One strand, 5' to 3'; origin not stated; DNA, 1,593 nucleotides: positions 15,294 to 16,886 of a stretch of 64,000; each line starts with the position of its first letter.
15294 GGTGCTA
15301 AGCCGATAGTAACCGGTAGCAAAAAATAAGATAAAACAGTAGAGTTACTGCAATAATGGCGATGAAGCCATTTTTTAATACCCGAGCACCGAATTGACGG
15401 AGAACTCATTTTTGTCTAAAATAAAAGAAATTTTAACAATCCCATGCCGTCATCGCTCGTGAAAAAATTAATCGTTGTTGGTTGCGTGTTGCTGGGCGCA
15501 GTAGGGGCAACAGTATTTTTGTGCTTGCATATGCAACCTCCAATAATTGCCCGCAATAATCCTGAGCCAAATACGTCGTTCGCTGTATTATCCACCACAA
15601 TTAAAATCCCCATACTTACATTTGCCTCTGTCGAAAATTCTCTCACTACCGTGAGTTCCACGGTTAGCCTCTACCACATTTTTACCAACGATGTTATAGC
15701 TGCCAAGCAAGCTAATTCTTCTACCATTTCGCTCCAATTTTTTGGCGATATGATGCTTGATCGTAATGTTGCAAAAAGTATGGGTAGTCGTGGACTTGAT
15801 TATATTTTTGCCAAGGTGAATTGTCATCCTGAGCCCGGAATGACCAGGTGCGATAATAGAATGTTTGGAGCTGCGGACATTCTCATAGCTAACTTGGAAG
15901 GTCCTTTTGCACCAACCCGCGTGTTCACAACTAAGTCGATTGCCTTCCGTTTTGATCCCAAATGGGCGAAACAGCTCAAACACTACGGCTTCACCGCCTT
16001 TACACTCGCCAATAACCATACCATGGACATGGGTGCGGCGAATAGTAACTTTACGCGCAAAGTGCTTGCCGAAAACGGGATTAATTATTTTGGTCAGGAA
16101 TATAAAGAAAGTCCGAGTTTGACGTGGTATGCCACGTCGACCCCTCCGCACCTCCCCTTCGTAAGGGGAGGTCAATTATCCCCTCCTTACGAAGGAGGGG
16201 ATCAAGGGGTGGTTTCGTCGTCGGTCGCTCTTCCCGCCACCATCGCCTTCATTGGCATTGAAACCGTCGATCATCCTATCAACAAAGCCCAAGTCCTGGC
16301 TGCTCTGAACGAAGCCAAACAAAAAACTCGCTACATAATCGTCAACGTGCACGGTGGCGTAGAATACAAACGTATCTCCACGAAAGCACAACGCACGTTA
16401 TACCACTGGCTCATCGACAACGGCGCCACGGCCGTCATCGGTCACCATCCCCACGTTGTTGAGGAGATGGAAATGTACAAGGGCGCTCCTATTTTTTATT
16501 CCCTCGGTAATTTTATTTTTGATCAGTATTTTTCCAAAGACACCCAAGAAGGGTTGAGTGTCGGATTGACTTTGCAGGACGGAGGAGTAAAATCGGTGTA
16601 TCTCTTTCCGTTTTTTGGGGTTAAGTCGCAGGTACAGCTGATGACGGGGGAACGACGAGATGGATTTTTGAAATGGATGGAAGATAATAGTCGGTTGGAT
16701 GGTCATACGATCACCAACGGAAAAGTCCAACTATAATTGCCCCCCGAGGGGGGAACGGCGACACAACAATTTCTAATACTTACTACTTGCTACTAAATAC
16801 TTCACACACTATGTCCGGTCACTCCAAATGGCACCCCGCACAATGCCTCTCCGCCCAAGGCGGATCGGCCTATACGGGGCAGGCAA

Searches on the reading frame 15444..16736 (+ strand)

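Call 89: search_protein_families(library=pfam, proteins=[window:15444-16736:+], max_evalue=0.00001)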
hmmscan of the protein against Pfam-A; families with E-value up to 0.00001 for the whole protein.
window:15444-16736:+ (430 aa): 1 family
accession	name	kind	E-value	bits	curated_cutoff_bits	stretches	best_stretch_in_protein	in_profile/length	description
PF09587.15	PGA_cap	-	1.7e-52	178.9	27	1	97-361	2-255/255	Bacterial capsule synthesis protein PGA_cap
